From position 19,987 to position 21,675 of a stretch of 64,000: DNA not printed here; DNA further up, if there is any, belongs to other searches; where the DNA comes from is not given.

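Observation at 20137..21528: Signal-peptide-bearing DUF1343 / NamZ-like (bacterial exo-beta-N-acetylmuramidase family) gene embedded among eukaryotic genes: candidate horizontal acquisition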

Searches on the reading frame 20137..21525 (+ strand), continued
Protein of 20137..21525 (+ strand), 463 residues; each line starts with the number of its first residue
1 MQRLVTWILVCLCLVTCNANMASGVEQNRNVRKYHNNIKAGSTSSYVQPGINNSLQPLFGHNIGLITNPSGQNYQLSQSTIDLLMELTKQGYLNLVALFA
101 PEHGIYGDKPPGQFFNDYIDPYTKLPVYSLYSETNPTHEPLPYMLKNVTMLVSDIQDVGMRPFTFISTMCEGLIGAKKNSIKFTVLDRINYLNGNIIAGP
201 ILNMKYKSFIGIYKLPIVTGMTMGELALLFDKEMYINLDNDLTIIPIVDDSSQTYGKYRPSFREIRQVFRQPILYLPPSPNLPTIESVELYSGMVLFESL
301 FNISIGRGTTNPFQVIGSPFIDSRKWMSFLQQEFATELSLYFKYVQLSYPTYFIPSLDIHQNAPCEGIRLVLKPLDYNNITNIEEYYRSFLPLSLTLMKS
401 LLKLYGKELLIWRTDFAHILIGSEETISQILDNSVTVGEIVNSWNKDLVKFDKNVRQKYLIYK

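Call 56: list_cluster_members(proteins=[P0127, P0128, P0133, P0189, P0143, P0112, P0135, P0138, P0126, P0129])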
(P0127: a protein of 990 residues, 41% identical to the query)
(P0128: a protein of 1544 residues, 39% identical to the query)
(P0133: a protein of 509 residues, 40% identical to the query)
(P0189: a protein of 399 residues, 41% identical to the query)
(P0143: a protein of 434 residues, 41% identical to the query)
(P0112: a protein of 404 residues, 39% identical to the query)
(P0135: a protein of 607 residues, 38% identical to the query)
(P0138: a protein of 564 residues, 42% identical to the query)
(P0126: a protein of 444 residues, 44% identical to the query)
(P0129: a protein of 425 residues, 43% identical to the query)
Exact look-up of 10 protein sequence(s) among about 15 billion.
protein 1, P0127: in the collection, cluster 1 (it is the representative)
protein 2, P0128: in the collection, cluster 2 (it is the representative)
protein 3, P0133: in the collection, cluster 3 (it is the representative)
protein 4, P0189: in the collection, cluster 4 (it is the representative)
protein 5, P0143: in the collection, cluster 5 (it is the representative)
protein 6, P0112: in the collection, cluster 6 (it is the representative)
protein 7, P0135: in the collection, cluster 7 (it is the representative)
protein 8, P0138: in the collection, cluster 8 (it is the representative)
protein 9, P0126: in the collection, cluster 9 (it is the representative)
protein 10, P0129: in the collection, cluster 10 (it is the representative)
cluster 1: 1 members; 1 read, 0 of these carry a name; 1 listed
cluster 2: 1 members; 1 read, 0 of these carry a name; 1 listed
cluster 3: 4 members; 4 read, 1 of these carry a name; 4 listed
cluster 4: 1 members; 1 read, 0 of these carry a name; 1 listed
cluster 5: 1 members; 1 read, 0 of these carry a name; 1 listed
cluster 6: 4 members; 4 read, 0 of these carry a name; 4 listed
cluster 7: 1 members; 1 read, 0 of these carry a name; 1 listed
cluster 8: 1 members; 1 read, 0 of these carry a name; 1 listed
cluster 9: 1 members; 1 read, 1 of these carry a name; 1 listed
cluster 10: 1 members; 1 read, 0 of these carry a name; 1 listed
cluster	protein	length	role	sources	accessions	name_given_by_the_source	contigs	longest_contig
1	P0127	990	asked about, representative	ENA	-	-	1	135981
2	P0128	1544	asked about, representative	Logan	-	-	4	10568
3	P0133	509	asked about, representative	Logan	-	-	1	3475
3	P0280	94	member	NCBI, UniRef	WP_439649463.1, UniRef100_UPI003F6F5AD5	FIMAH domain-containing protein [Lentibacillus daqui] | FIMAH domain-containing protein n=1 Tax=Lentibacillus daqui TaxID=2911514 ...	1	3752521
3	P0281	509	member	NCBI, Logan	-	-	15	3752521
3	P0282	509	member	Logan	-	-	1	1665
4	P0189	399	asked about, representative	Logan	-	-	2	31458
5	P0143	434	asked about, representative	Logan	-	-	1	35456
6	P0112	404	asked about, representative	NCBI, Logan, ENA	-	-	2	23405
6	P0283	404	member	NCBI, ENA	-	-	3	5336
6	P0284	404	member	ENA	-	-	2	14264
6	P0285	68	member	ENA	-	-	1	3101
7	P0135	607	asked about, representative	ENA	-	-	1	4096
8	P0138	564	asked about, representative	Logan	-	-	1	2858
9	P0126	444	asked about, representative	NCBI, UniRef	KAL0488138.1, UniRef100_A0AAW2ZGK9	hypothetical protein AKO1_008960 [Acrasis kona] | DUF1343 domain-containing protein n=1 Tax=Acrasis kona TaxID=1008807 ...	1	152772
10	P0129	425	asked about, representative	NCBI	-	-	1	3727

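Call 60: search_protein_families(library=pfam, proteins=[L004:2-1864:+, L004:3125-4813:-, L004:5990-7144:-, L002:4014-5762:-, L002:193-1455:+, L001:6428-9460:+, L001:9845-11410:+], max_evalue=0.001)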
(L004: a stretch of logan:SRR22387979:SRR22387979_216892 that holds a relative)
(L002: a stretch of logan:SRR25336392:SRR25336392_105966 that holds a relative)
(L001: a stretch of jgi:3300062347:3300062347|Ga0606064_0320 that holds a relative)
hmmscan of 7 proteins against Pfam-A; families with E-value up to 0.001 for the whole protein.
L004:2-1864:+ (620 aa): 0 families

L004:3125-4813:- (562 aa): 1 family
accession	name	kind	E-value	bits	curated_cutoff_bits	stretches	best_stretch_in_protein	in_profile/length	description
PF04664.18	OGFr_N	-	4.4e-51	173.8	22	1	154-339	4-192/208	Opioid growth factor receptor (OGFr) conserved region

L004:5990-7144:- (384 aa): 7 families
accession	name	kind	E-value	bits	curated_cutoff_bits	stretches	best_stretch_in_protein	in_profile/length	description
PF03061.28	4HBT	-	1.5e-13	51.3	20.6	1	65-139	4-77/79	Thioesterase superfamily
PF13847.12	Methyltransf_31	-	7.6e-13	48.8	27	1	214-315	1-110/145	Methyltransferase domain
PF08241.18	Methyltransf_11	-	1.5e-11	45.2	21.2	1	221-312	1-93/95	Methyltransferase domain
PF13649.12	Methyltransf_25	-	2.2e-11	44.7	27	1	220-308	1-95/97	Methyltransferase domain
PF13489.12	Methyltransf_23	-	1.3e-10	41.7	27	1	208-350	12-161/164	Methyltransferase domain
PF08242.18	Methyltransf_12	-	5.1e-08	34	30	1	221-308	1-94/98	Methyltransferase domain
PF13622.12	4HBT_3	-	0.00081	20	24.3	0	64-146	10-82/83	Acyl-CoA thioesterase N-terminal domain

L002:4014-5762:- (582 aa): 2 families
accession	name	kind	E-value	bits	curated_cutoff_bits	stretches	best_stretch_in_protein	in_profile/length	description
PF00795.27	CN_hydrolase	-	1.1e-19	71.2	23.2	1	102-267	22-159/256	Carbon-nitrogen hydrolase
PF19018.5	Vanin_C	-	0.0001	22.7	23.4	1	435-555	18-131/165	Vanin C-terminal domain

L002:193-1455:+ (420 aa): 0 families

L001:6428-9460:+ (1010 aa): 0 families

L001:9845-11410:+ (521 aa): 6 families
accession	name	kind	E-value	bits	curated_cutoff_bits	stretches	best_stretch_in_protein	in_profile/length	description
PF01266.30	DAO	-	4e-57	194.8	27.9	1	33-388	1-353/353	FAD dependent oxidoreductase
PF00355.32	Rieske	-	7.6e-09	35.8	20.3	1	453-510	24-82/88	Rieske [2Fe-2S] domain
PF13450.12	NAD_binding_8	-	4.1e-07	30.6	21.9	1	36-70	1-35/68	NAD(P)-binding Rossmann-like domain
PF00890.30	FAD_binding_2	-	1.8e-05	24.6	20.4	1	33-70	1-38/414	FAD binding domain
PF07992.20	Pyr_redox_2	-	0.00013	21.9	26.1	1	33-75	2-44/291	Pyridine nucleotide-disulphide oxidoreductase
PF01946.23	Thi4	-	0.00087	19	26.2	0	23-62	9-49/235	Thi4 family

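Call 63: find_homologous_proteins(query=A3, max_evalue=1e-60)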
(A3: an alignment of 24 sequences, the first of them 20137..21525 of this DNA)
Query A3 (24 sequences) (463 aa, profile of the alignment): 2523 proteins with E <= 1e-60 among 8000 candidates; the best 120 are listed.
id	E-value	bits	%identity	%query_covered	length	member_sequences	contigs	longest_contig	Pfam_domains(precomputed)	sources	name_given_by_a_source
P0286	5.4e-190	650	39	63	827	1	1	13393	PF07075.18,PF20732.3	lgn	-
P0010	4.4e-188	644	41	90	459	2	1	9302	PF07075.18,PF20732.3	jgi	jgi:uncharacterized protein YbbC (DUF1343 family)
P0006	9.8e-188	642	43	90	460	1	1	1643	PF07075.18,PF20732.3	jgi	jgi:uncharacterized protein YbbC (DUF1343 family)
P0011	2.4e-187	641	41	90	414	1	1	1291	PF07075.18,PF20732.3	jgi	jgi:uncharacterized protein YbbC (DUF1343 family)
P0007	5.4e-187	640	44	90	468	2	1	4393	PF07075.18,PF20732.3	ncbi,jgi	jgi:uncharacterized protein YbbC (DUF1343 family)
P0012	1.4e-185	635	42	91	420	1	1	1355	PF07075.18,PF20732.3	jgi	-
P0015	8.0e-184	629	41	90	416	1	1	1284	PF07075.18,PF20732.3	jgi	-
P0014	2.2e-182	625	41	90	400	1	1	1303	PF07075.18,PF20732.3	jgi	jgi:uncharacterized protein YbbC (DUF1343 family)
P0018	2.9e-182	624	38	90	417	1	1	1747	PF07075.18,PF20732.3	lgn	-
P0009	3.8e-180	617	40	98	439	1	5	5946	PF07075.18,PF20732.3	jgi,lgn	jgi:uncharacterized protein YbbC (DUF1343 family)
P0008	6.5e-180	617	42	90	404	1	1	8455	PF07075.18,PF20732.3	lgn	-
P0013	3.2e-178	611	41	90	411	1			PF07075.18,PF20732.3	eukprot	eukprot:gene6162-10169_t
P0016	8.2e-174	597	41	90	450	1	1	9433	PF07075.18,PF20732.3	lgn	-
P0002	1.1e-164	566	65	99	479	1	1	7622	PF07075.18,PF20732.3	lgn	-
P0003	5.5e-164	564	61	99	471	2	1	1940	PF07075.18,PF20732.3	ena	-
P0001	2.2e-162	559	100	96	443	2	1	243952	PF07075.18,PF20732.3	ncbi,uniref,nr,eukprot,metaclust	ncbi:hypothetical protein NAEGRDRAFT_59573 [Naegleria gruberi]|uniref:DUF1343 domain-containing prot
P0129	6.1e-162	557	40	90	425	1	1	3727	PF07075.18,PF20732.3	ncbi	-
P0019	9.6e-158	544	42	83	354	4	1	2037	PF07075.18,PF20732.3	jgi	jgi:uncharacterized protein YbbC (DUF1343 family)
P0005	1.8e-156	539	54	90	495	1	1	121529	PF07075.18,PF20732.3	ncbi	ncbi:hypothetical protein ABK040_016449 [Willaertia magna]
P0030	6.7e-123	429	35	100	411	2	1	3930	PF07075.18,PF20732.3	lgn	-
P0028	6.4e-122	426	36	99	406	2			PF07075.18,PF20732.3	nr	nr:DUF1343 domain-containing protein [Metabacillus kandeliae]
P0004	4.3e-119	416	69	68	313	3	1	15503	PF07075.18,PF20732.3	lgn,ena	-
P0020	7.7e-118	412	37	92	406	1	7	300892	PF07075.18,PF20732.3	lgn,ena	-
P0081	4.1e-117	410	36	89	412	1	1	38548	PF07075.18,PF20732.3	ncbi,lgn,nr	ncbi:MAG TPA: DUF1343 domain-containing protein [Oleiagrimonas sp.]|nr:DUF1343 domain-containing pro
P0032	9.7e-117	408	38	87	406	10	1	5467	PF07075.18,PF20732.3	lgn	-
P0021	1.0e-116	408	37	100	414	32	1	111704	PF07075.18,PF20732.3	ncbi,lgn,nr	ncbi:DUF1343 domain-containing protein [Bacillus spizizenii]|nr:DUF1343 domain-containing protein [B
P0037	2.7e-116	407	36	100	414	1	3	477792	PF07075.18,PF20732.3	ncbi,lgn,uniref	ncbi:exo-beta-N-acetylmuramidase NamZ family protein [Bacillus atrophaeus]|uniref:exo-beta-N-acetylm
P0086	3.9e-116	407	35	100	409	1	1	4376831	PF07075.18,PF20732.3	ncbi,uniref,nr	ncbi:exo-beta-N-acetylmuramidase NamZ family protein [Bacillus paralicheniformis]|uniref:exo-beta-N-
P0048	5.7e-116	406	36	100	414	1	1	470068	PF07075.18,PF20732.3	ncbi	ncbi:MAG: exo-beta-N-acetylmuramidase NamZ family protein [Bacillota bacterium]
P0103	1.2e-115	405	35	100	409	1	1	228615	PF07075.18,PF20732.3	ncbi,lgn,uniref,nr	ncbi:DUF1343 domain-containing protein [Bacillus paralicheniformis]|uniref:exo-beta-N-acetylmuramida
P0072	1.3e-115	405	36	89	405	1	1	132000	PF07075.18,PF20732.3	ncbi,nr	ncbi:MAG TPA: DUF1343 domain-containing protein [Gammaproteobacteria bacterium]|nr:DUF1343 domain-co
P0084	1.6e-115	405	35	100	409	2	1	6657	PF07075.18,PF20732.3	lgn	-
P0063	1.9e-115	404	38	87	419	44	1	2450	PF07075.18,PF20732.3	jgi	jgi:uncharacterized protein YbbC (DUF1343 family)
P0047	2.6e-115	404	36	100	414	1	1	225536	PF07075.18,PF20732.3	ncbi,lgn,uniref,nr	ncbi:DUF1343 domain-containing protein [Bacillus atrophaeus]|uniref:exo-beta-N-acetylmuramidase NamZ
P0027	2.7e-115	404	36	99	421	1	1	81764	PF07075.18,PF20732.3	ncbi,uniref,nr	ncbi:exo-beta-N-acetylmuramidase NamZ family protein [Peribacillus deserti]|uniref:DUF1343 domain-co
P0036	3.2e-115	403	36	100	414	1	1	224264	PF07075.18,PF20732.3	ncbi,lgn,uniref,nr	ncbi:DUF1343 domain-containing protein [Bacillus atrophaeus]|uniref:exo-beta-N-acetylmuramidase NamZ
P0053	3.7e-115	403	36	100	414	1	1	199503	PF07075.18,PF20732.3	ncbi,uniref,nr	ncbi:exo-beta-N-acetylmuramidase NamZ family protein [Bacillus atrophaeus]|uniref:exo-beta-N-acetylm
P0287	4.5e-115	403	35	89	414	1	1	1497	PF07075.18,PF20732.3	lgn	-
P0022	4.6e-115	403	36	100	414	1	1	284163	PF07075.18,PF20732.3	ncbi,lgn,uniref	ncbi:exo-beta-N-acetylmuramidase NamZ family protein [Bacillus sp. 0102A]|uniref:exo-beta-N-acetylmu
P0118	8.8e-115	402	36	89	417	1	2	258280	PF07075.18,PF20732.3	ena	-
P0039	2.1e-114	401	35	89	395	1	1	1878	PF07075.18,PF20732.3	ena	-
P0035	3.3e-114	400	35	89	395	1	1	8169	PF07075.18,PF20732.3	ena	-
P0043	3.7e-114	400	35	89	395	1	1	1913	PF07075.18,PF20732.3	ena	-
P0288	5.3e-114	399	33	99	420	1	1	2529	PF07075.18,PF20732.3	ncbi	-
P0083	5.4e-114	399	35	100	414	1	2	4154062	PF07075.18,PF20732.3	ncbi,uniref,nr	ncbi:DUF1343 domain-containing protein [Bacillus atrophaeus]|uniref:exo-beta-N-acetylmuramidase NamZ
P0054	7.2e-114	399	35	89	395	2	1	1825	PF07075.18,PF20732.3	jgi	-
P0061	8.5e-114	399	33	98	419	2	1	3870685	PF07075.18,PF20732.3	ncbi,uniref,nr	ncbi:exo-beta-N-acetylmuramidase NamZ family protein [Parageobacillus thermoglucosidasius]|uniref:DU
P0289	8.7e-114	399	35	89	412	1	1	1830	PF07075.18,PF20732.3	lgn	-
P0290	8.9e-114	399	35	90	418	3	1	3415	PF07075.18,PF20732.3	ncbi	-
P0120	1.7e-113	398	35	91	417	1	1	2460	PF07075.18,PF20732.3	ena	-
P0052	2.0e-113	398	35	89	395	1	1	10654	PF07075.18,PF20732.3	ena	-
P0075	3.0e-113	397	35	89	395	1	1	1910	PF07075.18,PF20732.3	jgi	-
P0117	3.7e-113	397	37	87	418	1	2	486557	PF07075.18,PF20732.3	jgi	jgi:uncharacterized protein YbbC (DUF1343 family)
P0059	4.0e-113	397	35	89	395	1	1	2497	PF07075.18,PF20732.3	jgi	-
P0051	4.6e-113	396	35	99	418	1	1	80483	PF07075.18,PF20732.3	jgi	jgi:uncharacterized protein YbbC (DUF1343 family)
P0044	6.1e-113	396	35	99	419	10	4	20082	PF07075.18,PF20732.3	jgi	jgi:uncharacterized protein YbbC (DUF1343 family)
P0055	6.3e-113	396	35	89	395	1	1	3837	PF07075.18,PF20732.3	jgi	-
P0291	6.9e-113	396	35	89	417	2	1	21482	PF07075.18,PF20732.3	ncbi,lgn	-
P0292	7.8e-113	396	35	89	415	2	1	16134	PF07075.18,PF20732.3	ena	-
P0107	1.3e-112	395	35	89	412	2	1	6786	PF07075.18,PF20732.3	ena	-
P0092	1.3e-112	395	34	89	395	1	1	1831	PF07075.18,PF20732.3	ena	-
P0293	1.4e-112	395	34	100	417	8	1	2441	PF07075.18,PF20732.3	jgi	jgi:uncharacterized protein YbbC (DUF1343 family)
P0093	1.4e-112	395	35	89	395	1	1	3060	PF07075.18,PF20732.3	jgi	-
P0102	2.0e-112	394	37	87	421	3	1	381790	PF07075.18,PF20732.3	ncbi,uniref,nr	ncbi:DUF1343 domain-containing protein [Virgibacillus sp. LDC-1]|uniref:exo-beta-N-acetylmuramidase 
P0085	2.2e-112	394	35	89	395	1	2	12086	PF07075.18,PF20732.3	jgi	-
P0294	2.2e-112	394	35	91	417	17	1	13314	PF07075.18,PF20732.3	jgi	-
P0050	2.5e-112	394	35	100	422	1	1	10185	PF07075.18,PF20732.3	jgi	jgi:uncharacterized protein YbbC (DUF1343 family)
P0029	4.8e-112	393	37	87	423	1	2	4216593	PF07075.18,PF20732.3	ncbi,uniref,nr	ncbi:exo-beta-N-acetylmuramidase NamZ domain-containing protein [Halobacillus ihumii]|uniref:exo-bet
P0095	5.7e-112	393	34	98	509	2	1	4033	PF07075.18,PF22888.2,PF20732.3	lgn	-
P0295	6.2e-112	393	34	92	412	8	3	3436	PF07075.18,PF20732.3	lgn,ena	-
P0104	6.3e-112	393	36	87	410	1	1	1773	PF07075.18,PF20732.3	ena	-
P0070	6.8e-112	393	36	91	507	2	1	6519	PF07075.18,PF22888.2,PF20732.3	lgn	-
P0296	8.3e-112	392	34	100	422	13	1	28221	PF07075.18,PF20732.3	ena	-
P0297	9.0e-112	392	34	89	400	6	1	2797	PF07075.18,PF20732.3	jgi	-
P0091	1.2e-111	392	34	100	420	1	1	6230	PF07075.18,PF20732.3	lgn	-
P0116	1.3e-111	392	34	100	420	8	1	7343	PF07075.18,PF20732.3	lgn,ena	-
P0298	1.4e-111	392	36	89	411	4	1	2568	PF07075.18,PF20732.3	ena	-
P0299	1.5e-111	391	35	89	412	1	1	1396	PF07075.18,PF20732.3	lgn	-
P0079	1.6e-111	391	34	100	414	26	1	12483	PF07075.18,PF20732.3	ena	-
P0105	1.9e-111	391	35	89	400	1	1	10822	PF07075.18,PF20732.3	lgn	-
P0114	2.1e-111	391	33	100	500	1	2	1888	PF07075.18,PF22888.2,PF20732.3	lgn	-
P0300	2.2e-111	391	35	89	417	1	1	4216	PF07075.18,PF20732.3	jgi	-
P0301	2.9e-111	390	35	89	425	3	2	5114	PF07075.18,PF20732.3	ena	-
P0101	3.1e-111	390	34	99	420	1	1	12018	PF07075.18,PF20732.3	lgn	-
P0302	3.1e-111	390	35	89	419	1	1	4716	PF07075.18,PF20732.3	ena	-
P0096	3.3e-111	390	35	89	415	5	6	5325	PF07075.18,PF20732.3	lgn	-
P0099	3.7e-111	390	34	89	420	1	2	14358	PF07075.18,PF20732.3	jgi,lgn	jgi:uncharacterized protein YbbC (DUF1343 family)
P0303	3.8e-111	390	35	91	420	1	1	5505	PF07075.18,PF20732.3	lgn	-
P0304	5.5e-111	390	34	92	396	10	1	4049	PF07075.18,PF20732.3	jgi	-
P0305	7.1e-111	389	35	87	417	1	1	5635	PF07075.18,PF20732.3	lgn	-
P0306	7.6e-111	389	36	91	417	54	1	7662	PF07075.18,PF20732.3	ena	-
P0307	7.6e-111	389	34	89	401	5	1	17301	PF07075.18,PF20732.3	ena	-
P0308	8.5e-111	389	34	89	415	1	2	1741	PF07075.18,PF20732.3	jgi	jgi:uncharacterized protein YbbC (DUF1343 family)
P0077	9.2e-111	389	33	99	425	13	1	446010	PF07075.18,PF20732.3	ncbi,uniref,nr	ncbi:DUF1343 domain-containing protein [Halobacillus sp. Cin3]|uniref:exo-beta-N-acetylmuramidase Na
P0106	1.0e-110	389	32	100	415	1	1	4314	PF07075.18,PF20732.3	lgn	-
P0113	1.2e-110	388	37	87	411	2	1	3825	PF07075.18,PF20732.3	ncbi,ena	-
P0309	1.7e-110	388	34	89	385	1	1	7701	PF07075.18,PF20732.3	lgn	-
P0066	1.8e-110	388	33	100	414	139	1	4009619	PF07075.18,PF20732.3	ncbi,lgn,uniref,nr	ncbi:hypothetical protein D2M30_0211 [Bacillus amyloliquefaciens]|uniref:exo-beta-N-acetylmuramidase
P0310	2.1e-110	388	35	87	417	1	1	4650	PF07075.18,PF20732.3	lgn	-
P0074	2.2e-110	388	34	98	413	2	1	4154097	PF07075.18,PF20732.3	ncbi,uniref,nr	ncbi:DUF1343 domain-containing protein [Halobacillus amylolyticus]|uniref:DUF1343 domain-containing 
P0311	2.3e-110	387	33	91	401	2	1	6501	PF07075.18,PF20732.3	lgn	-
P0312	2.4e-110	387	35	87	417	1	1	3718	PF07075.18,PF20732.3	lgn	-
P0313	2.4e-110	387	35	89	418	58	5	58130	PF07075.18,PF20732.3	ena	-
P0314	2.4e-110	387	34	91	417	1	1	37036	PF07075.18,PF20732.3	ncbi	ncbi:MAG: exo-beta-N-acetylmuramidase NamZ family protein [Rhodanobacteraceae bacterium]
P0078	2.6e-110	387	37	89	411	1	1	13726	PF07075.18,PF20732.3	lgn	-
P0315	3.6e-110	387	34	87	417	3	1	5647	PF07075.18,PF20732.3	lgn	-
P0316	3.8e-110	387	34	87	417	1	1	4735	PF07075.18,PF20732.3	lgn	-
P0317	3.8e-110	387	32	100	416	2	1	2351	PF07075.18,PF20732.3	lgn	-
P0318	3.9e-110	387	36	87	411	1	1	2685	PF07075.18,PF20732.3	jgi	jgi:uncharacterized protein YbbC (DUF1343 family)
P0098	5.4e-110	386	36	90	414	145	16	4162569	PF07075.18,PF20732.3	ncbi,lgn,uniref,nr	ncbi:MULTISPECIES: exo-beta-N-acetylmuramidase NamZ family protein [Bacillus]|uniref:exo-beta-N-acet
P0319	5.5e-110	386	32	100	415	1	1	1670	PF07075.18,PF20732.3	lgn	-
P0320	1.0e-109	385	32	100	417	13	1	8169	PF07075.18,PF20732.3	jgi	jgi:uncharacterized protein YbbC (DUF1343 family)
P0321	2.4e-109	384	33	100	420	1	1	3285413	PF07075.18,PF20732.3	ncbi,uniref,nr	ncbi:exo-beta-N-acetylmuramidase NamZ family protein [Virgibacillus siamensis]|uniref:exo-beta-N-ace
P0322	3.7e-109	384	35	89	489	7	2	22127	PF07075.18,PF20732.3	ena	-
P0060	7.2e-109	383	34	100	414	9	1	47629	PF07075.18,PF20732.3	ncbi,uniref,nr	ncbi:hypothetical protein AXI59_18400 [Bacillus nakamurai]|uniref:exo-beta-N-acetylmuramidase NamZ f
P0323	1.1e-108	382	36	89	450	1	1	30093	PF07075.18,PF20732.3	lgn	-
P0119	1.2e-108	382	36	89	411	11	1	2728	PF07075.18,PF20732.3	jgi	jgi:uncharacterized protein YbbC (DUF1343 family)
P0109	1.4e-108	382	37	87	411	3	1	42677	PF07075.18,PF20732.3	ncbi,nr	ncbi:MAG TPA: DUF1343 domain-containing protein [Rhodanobacter sp.]|nr:DUF1343 domain-containing pro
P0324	1.4e-108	382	35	87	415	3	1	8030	PF07075.18,PF20732.3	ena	-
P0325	1.9e-108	381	33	89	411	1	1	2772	PF07075.18,PF20732.3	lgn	-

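Call 64: find_encoding_contigs(protein=P0286, flank=10000, max_places=2)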
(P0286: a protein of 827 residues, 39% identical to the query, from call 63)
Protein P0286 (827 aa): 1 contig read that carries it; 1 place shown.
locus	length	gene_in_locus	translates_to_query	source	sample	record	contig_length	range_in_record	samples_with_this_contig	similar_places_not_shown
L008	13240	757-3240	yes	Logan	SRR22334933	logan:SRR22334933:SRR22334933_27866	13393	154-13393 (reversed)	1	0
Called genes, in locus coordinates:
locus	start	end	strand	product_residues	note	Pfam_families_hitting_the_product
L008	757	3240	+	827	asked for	PF07075:NamZ_N, PF20732:NamZ_C, PF07075:NamZ_N, PF20732:NamZ_C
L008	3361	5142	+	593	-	PF00933:Glyco_hydro_3, PF01915:Glyco_hydro_3_C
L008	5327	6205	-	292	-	PF23226:Exo_endo_phos_PGAP2IP, PF03372:Exo_endo_phos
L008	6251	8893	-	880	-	PF00144:Beta-lactamase, PF22888:FIMAH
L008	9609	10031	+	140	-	PF12802:MarR_2, PF01047:MarR, PF13412:HTH_24, PF13463:HTH_27, PF01978:TrmB (weak), PF09339:HTH_IclR (weak), PF22381:Staph_reg_Sar_Rot, PF22166:WHD_ArnR1 (weak)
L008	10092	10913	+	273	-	PF12146:Hydrolase_4, PF00561:Abhydrolase_1, PF12697:Abhydrolase_6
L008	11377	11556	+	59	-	-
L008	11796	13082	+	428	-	PF01979:Amidohydro_1, PF07969:Amidohydro_3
